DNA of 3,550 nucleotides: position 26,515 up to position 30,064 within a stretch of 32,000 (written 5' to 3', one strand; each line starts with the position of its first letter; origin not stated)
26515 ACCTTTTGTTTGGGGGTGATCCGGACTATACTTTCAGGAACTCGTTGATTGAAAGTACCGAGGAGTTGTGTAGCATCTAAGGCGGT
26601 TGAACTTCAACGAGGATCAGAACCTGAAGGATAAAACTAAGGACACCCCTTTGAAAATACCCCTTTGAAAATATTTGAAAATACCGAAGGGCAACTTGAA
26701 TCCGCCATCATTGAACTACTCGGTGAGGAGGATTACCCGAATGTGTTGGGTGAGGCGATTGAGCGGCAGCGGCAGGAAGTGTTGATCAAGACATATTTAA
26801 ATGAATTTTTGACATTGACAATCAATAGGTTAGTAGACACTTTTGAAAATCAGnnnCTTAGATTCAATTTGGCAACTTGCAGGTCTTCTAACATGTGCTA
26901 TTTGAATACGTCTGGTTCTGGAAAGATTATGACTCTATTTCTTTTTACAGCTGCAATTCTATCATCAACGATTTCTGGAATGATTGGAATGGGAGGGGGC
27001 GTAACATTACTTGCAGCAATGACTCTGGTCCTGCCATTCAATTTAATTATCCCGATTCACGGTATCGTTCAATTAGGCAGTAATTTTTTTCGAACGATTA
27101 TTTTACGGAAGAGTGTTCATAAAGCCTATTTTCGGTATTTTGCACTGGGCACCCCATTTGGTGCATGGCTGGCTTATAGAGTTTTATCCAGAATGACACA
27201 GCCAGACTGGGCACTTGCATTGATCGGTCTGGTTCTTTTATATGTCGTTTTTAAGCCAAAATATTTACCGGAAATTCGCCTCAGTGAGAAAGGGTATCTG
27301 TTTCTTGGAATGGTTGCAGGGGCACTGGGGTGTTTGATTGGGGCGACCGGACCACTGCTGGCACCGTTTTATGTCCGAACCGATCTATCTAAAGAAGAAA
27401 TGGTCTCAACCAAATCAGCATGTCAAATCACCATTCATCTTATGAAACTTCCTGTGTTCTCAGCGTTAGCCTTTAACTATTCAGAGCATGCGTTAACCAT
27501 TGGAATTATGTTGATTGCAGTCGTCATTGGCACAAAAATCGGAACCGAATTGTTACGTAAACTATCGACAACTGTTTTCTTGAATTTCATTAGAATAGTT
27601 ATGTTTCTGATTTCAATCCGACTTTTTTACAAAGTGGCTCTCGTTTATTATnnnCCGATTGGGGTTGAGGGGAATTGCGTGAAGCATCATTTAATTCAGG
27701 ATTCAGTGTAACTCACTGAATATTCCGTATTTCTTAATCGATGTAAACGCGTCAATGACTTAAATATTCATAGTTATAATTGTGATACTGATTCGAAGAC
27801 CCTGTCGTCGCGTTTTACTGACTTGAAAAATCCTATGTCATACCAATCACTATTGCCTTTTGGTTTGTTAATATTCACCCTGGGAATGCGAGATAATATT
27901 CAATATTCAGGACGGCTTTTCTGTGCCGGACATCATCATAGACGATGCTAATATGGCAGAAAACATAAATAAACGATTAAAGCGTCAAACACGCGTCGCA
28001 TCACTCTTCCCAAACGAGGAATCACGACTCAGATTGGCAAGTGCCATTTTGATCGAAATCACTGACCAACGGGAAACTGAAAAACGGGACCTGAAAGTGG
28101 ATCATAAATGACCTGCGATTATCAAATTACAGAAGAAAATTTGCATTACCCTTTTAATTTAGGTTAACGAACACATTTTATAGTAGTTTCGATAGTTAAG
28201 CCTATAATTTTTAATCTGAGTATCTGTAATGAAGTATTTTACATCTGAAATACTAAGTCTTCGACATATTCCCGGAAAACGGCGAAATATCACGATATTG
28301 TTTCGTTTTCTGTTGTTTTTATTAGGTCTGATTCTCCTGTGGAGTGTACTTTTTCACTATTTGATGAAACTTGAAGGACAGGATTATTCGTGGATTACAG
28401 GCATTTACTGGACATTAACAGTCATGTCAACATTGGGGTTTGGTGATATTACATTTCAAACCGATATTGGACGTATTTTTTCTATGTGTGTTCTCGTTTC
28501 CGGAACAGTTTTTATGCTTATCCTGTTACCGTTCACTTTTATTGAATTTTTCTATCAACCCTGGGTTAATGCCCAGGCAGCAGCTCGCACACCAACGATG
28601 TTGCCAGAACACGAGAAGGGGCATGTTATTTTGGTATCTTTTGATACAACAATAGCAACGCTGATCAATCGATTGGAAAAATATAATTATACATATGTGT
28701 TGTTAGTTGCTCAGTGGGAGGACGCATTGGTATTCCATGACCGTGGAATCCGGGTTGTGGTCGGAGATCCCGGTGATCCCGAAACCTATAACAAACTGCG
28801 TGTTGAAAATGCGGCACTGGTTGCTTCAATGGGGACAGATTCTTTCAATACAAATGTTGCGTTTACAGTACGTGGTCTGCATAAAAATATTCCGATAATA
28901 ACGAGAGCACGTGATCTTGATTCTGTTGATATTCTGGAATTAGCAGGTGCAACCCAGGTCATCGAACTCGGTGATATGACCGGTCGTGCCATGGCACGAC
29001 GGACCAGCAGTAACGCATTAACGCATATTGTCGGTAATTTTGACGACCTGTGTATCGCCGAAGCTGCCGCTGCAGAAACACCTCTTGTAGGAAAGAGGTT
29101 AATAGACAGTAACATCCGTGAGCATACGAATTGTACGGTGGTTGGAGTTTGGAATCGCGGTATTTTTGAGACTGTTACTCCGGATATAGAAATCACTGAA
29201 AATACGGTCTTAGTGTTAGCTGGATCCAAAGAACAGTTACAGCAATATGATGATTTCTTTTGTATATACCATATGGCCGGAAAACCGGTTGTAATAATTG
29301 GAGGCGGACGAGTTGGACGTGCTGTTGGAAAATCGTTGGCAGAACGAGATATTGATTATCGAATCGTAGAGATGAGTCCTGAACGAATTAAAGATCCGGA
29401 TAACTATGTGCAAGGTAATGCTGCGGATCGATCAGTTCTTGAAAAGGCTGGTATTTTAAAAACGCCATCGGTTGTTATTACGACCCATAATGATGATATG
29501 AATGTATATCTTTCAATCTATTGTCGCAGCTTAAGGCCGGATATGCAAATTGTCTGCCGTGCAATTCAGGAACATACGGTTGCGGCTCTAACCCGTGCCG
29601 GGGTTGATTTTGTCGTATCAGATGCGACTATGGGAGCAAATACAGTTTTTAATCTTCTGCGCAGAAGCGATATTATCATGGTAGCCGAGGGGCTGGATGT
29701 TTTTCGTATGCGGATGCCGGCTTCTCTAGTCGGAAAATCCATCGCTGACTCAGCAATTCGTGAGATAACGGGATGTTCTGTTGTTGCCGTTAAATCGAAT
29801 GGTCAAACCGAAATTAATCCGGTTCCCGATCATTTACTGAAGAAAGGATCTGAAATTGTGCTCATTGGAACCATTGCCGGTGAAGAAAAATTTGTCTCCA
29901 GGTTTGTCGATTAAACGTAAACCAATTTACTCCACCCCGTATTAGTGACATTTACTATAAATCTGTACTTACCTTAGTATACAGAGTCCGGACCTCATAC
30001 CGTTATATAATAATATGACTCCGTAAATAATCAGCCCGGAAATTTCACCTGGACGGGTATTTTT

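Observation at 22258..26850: Three same-orientation copies (plus two half-copies) of a 29-nt sequence partition the island into cassette-like segments, each junction next to a gene fragment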

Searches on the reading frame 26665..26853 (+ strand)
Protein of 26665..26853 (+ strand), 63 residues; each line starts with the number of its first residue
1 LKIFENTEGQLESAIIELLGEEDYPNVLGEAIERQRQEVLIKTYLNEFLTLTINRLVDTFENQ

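Call 14: search_protein_families(library=pfam, proteins=[window:26665-26853:+], max_evalue=0.01)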
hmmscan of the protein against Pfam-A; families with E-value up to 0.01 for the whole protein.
window:26665-26853:+ (63 aa): 0 families

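Call 21: find_homologous_proteins(query=window:26665-26853:+, max_evalue=0.01)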
Query window:26665-26853:+ (63 aa): 9 proteins with E <= 0.01 among 13 candidates.
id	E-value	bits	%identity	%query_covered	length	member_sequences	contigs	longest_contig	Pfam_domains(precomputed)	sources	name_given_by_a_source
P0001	7.1e-10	56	77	70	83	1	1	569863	-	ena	-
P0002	8.8e-10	56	77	70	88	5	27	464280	-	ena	-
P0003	1.3e-9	55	77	70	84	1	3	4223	-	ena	-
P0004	3.7e-9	54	77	70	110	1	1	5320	-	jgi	-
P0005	5.8e-9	53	82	62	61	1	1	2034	-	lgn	-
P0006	1.4e-8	52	74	68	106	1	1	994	-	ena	-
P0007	3.6e-8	51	78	59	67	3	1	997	-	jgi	jgi:type I restriction enzyme R subunit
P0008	1.4e-6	46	79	54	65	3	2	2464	-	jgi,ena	-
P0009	9.6e-5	40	84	49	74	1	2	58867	-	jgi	jgi:hypothetical protein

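Call 24: find_encoding_contigs(protein=P0002, flank=6000, max_places=8)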
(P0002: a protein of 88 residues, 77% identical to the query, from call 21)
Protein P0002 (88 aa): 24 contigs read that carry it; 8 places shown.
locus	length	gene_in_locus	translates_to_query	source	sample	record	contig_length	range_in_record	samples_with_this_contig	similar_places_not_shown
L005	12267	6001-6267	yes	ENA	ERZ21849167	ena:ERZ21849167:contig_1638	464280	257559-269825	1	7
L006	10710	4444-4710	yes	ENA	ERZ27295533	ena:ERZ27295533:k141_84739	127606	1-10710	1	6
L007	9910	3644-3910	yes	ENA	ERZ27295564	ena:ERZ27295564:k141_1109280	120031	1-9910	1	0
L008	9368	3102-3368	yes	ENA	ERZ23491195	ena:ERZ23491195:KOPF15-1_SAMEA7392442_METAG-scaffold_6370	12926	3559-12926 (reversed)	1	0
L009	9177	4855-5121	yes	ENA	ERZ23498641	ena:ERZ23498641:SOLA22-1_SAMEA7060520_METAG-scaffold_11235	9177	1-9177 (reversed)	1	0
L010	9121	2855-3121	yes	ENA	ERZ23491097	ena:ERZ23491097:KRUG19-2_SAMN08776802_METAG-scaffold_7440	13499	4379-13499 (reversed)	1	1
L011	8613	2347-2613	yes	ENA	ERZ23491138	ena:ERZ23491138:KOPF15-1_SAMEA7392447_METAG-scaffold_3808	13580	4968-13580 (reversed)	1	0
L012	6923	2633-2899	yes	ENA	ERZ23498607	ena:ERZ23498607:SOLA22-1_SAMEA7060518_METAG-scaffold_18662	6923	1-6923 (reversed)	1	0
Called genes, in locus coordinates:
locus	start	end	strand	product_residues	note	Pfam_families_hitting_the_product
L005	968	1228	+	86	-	PF11867:T1RH-like_C (weak)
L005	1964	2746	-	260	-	PF18762:Kinase-PolyVal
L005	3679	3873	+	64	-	-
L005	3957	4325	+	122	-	PF05635:23S_rRNA_IVP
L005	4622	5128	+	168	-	-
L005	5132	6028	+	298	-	PF08843:AbiEii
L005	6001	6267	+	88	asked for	-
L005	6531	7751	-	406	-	PF00501:AMP-binding, PF14535:AMP-binding_C_2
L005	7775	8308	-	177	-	-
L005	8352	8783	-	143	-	PF13279:4HBT_2, PF03061:4HBT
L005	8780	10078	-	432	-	PF00890:FAD_binding_2 (weak), PF01266:DAO (weak), PF01494:FAD_binding_3, PF03486:HI0933_like (weak), PF04820:Trp_halogenase, PF07992:Pyr_redox_2 (weak), PF12831:FAD_oxidored, PF04820:Trp_halogenase, +1 more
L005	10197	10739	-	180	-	-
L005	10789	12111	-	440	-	PF04055:Radical_SAM, PF06969:HemN_C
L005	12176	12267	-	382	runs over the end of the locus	PF13360:PQQ_2, PF13570:Beta-prop_ACSF4 (weak), PF01011:PQQ (faint), PF25174:Beta-prop_THOC3 (weak), PF13570:Beta-prop_ACSF4, PF13360:PQQ_2, PF13570:Beta-prop_ACSF4, PF13360:PQQ_2, +2 more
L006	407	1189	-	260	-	PF18762:Kinase-PolyVal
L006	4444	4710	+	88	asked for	-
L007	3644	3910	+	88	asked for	-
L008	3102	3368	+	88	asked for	-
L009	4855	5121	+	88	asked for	-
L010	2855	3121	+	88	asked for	-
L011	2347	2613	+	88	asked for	-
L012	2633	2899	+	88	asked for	-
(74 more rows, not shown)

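Call 61: find_encoding_contigs(protein=P0001, flank=8000, max_places=3)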
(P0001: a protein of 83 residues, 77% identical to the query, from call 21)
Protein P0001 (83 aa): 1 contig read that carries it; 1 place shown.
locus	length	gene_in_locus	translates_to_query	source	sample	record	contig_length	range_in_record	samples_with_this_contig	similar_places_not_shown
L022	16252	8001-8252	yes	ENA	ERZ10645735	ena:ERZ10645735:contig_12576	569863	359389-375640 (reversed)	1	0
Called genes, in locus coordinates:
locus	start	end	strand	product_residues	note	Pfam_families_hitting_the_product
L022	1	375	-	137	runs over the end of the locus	-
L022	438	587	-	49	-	-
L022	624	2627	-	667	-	PF03030:H_PPase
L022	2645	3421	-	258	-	-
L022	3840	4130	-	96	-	-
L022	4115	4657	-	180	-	-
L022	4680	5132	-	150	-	-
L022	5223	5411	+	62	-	-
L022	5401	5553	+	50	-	-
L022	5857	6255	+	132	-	-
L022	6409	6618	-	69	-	-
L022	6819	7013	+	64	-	-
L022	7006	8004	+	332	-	PF13310:Virulence_RhuM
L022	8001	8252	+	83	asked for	-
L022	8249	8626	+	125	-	PF04313:HSDR_N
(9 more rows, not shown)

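Call 62: find_encoding_contigs(protein=P0009, flank=8000, max_places=3)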
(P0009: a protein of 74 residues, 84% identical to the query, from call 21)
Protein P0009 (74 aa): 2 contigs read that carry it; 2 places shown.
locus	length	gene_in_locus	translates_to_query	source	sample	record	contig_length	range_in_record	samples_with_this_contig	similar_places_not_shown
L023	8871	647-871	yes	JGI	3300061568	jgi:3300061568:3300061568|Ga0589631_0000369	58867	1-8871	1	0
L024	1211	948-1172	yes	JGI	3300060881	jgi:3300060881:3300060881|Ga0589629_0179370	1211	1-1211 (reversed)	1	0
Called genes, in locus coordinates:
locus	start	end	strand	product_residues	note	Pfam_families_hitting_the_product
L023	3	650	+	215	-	?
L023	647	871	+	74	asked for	-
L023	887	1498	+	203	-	PF19570:DUF6088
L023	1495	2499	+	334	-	PF08843:AbiEii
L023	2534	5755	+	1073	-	PF04313:HSDR_N, PF04851:ResIII, PF18766:SWI2_SNF2, PF22679:T1R_D3-like, PF11867:T1RH-like_C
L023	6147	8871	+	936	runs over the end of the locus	PF16078:2-oxogl_dehyd_N, PF00676:E1_dh, PF02779:Transket_pyr, PF16870:OxoGdeHyase_C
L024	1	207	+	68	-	?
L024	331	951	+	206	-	PF08843:AbiEii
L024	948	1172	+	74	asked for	-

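Call 76: find_related_loci(query=A1, collection=metagenome_contigs, flank=8000)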
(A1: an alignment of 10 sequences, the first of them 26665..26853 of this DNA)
Query A1 (63 aa) in metagenome_contigs; peptide patterns used: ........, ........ (x = any residue, [..] = any of these).
392 stretches matched a pattern; 71 encode a relative of the query (tblastn E <= 1e-3); 70 distinct loci.
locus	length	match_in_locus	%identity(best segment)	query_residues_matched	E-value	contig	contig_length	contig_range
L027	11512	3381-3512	80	7-50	1e-16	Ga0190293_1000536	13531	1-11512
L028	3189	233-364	77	7-50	1e-16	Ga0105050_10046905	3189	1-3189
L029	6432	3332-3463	77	7-50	1e-16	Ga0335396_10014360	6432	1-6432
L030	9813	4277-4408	77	7-50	2e-16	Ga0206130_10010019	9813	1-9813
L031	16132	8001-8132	77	7-50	2e-16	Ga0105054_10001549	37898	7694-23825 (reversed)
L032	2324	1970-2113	71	3-50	2e-16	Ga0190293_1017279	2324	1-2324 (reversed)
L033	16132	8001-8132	77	7-50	2e-16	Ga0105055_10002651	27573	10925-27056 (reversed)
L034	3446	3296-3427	77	7-50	2e-16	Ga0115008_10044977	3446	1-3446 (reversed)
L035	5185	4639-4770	77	7-50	2e-16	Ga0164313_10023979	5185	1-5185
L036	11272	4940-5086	69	2-50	2e-16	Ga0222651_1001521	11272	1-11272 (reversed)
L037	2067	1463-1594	77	7-50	2e-16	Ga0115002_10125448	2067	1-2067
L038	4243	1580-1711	75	7-50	2e-16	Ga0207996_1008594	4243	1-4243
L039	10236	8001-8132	77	7-50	3e-16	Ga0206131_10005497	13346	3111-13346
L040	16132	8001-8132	77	7-50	3e-16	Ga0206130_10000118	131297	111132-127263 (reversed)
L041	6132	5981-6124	69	3-50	3e-16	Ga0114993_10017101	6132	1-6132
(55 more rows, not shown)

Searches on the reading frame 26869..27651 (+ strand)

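Call 14: search_protein_families(library=pfam, proteins=[window:26869-27651:+], max_evalue=0.01)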
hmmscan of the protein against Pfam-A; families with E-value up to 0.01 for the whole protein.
window:26869-27651:+ (261 aa): 1 family
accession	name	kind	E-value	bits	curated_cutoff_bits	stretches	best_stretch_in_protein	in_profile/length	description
PF01925.25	TauE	-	1.1e-23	84.6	32.6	1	25-252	1-237/237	Sulfite exporter TauE/SafE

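Call 51: search_protein_families(library=padloc, proteins=[window:26869-27651:+], max_evalue=0.01)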
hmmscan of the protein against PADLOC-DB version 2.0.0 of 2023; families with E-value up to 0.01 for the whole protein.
window:26869-27651:+ (261 aa): 0 families

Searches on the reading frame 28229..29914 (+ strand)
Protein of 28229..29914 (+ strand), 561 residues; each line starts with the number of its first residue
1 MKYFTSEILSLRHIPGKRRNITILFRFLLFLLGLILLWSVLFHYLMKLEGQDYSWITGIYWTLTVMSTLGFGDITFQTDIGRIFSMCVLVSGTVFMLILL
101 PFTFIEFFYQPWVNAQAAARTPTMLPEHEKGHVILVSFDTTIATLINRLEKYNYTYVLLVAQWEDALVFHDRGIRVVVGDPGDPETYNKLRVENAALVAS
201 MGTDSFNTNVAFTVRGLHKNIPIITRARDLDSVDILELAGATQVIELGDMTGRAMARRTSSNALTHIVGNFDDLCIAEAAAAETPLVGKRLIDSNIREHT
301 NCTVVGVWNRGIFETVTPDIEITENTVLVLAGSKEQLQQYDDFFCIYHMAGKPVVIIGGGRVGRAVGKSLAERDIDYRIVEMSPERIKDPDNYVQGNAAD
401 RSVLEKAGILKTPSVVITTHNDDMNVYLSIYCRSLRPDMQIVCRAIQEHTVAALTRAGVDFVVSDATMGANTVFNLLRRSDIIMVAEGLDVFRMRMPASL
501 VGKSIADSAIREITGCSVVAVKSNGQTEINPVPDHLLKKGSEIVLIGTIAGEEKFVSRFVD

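Call 9: find_encoding_contigs(protein=window:28229-29914:+, flank=10000, max_places=6)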
Protein window:28229-29914:+ (561 aa): 3 contigs read that carry it; 2 places shown.
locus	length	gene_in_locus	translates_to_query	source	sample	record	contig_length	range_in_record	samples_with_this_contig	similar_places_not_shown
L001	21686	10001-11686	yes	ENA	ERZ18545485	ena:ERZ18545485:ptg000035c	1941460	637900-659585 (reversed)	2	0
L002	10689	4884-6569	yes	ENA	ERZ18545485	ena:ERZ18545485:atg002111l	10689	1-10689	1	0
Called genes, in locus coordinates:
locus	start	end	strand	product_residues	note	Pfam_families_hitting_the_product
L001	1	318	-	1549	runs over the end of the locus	PF00873:ACR_tran, PF03176:MMPL, PF02321:OEP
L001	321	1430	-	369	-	PF25919:BSH_CusB (faint), PF25917:BSH_RND (weak), PF25973:BSH_CzcB, PF25984:BSH_YknX (faint)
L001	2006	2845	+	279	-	PF00246:Peptidase_M14 (weak)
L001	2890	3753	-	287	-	PF00535:Glycos_transf_2, PF10111:Glyco_tranf_2_2, PF13641:Glyco_tranf_2_3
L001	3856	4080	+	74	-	PF00535:Glycos_transf_2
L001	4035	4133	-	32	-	-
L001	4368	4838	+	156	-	-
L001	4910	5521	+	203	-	-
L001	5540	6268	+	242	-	PF10544:T5orf172, PF13455:MUG113, PF14267:DUF4357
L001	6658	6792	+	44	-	-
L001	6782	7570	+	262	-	PF01555:N6_N4_Mtase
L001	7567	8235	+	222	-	PF15515:MvaI_BcnI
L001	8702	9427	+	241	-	PF01925:TauE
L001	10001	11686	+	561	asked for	PF07885:Ion_trans_2, PF02254:TrkA_N, PF02080:TrkA_C, PF02254:TrkA_N, PF02080:TrkA_C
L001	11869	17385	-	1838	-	PF17963:Big_9 (weak), PF17803:Cadherin_4, PF17963:Big_9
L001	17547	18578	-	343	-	-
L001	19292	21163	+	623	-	PF13522:GATase_6, PF13537:GATase_7, PF01380:SIS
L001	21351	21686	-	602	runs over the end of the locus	PF14691:Fer4_20, PF01946:Thi4 (weak), PF01266:DAO (weak), PF01494:FAD_binding_3 (weak), PF07992:Pyr_redox_2, PF12831:FAD_oxidored, PF13450:NAD_binding_8, PF00037:Fer4, +11 more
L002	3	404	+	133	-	?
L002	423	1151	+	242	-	PF10544:T5orf172, PF13455:MUG113, PF14267:DUF4357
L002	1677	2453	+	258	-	PF01555:N6_N4_Mtase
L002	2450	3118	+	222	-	PF15515:MvaI_BcnI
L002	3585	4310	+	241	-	PF01925:TauE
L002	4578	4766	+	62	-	PF00872:Transposase_mut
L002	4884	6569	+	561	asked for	PF07885:Ion_trans_2, PF02254:TrkA_N, PF02080:TrkA_C, PF02254:TrkA_N, PF02080:TrkA_C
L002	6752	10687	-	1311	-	?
